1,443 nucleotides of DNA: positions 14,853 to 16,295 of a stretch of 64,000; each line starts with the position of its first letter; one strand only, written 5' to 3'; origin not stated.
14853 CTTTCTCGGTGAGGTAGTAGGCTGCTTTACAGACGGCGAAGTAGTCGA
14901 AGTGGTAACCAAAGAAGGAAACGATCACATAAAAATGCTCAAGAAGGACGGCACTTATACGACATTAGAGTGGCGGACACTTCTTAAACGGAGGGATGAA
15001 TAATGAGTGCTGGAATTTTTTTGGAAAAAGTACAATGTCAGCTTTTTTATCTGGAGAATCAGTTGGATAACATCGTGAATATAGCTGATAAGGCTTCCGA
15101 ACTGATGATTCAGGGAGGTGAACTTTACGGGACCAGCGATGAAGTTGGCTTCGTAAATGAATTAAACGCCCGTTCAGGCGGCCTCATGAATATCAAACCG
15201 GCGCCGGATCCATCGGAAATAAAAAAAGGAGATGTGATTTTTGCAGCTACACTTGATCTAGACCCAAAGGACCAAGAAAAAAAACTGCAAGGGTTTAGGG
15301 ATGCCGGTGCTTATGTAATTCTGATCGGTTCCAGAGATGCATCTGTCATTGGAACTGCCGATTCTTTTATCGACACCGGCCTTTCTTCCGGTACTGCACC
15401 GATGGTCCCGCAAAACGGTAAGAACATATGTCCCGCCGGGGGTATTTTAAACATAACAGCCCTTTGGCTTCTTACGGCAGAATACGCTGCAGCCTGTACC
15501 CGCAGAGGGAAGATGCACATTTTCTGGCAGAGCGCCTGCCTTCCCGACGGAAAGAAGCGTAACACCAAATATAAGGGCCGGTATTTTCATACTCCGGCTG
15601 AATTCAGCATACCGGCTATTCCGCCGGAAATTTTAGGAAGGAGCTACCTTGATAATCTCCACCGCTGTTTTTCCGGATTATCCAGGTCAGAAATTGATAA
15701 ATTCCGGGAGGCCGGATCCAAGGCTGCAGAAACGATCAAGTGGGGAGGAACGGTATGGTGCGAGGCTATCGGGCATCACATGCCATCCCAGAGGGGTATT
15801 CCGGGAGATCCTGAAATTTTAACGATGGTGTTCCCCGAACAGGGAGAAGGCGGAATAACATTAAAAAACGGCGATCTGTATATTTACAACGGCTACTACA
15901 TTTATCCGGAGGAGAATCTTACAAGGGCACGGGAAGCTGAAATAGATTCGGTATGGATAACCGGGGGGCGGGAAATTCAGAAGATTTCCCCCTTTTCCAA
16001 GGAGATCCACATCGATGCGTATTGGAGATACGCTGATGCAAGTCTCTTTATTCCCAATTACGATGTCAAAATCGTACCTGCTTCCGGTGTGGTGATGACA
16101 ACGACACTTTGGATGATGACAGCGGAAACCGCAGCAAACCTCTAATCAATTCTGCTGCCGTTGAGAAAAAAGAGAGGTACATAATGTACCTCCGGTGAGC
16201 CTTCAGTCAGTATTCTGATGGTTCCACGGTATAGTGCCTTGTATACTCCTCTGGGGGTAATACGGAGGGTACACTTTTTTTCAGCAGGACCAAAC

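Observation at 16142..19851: Orphan glycyl-radical enzyme co-transcribed with an ADP-ribosylglycohydrolase-fold protein, with no activase in the window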

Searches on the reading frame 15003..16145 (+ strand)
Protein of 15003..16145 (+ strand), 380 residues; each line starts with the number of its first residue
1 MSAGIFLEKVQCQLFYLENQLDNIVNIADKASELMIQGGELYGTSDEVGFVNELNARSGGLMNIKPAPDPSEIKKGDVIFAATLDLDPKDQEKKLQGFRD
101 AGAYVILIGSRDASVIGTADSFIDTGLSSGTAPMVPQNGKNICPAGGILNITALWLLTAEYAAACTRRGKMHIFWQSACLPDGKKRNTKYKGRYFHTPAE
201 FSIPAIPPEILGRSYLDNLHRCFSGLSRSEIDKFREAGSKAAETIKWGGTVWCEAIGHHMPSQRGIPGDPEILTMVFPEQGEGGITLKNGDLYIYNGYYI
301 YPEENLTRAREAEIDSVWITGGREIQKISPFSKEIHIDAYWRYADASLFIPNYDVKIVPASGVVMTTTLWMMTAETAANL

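Call 5: search_protein_families(library=pfam, proteins=[window:15003-16145:+])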
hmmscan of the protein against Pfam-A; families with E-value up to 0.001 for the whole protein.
window:15003-16145:+ (380 aa): 0 families

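Call 6: search_protein_families(library=ncbifam, proteins=[window:15003-16145:+])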
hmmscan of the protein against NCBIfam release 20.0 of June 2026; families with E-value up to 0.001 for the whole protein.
window:15003-16145:+ (380 aa): 1 family
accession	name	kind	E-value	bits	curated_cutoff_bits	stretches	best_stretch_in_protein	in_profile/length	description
NF002805.0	PRK02947.1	subfamily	2.3e-14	53.1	135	1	116-195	160-240/247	sugar isomerase domain-containing protein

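Call 69: search_solved_structures(query=window:15003-16145:+, max_evalue=1)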
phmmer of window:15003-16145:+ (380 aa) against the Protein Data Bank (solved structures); distinct sequences matched with E-value up to 1: 3.
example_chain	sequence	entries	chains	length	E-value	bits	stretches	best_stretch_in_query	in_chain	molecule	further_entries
2yv9_A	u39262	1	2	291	0.39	12.7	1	187-237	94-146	Chloride intracellular channel exc-4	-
1bvy_F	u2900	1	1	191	0.51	12.3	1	92-182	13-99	PROTEIN (CYTOCHROME P450 BM-3)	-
6n9l_A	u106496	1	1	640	0.9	11.5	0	80-131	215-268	UvrABC system protein A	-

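Call 70: search_protein_families(library=padloc, proteins=[window:15003-16145:+], max_evalue=0.01)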
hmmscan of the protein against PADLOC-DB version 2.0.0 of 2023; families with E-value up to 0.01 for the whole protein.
window:15003-16145:+ (380 aa): 0 families
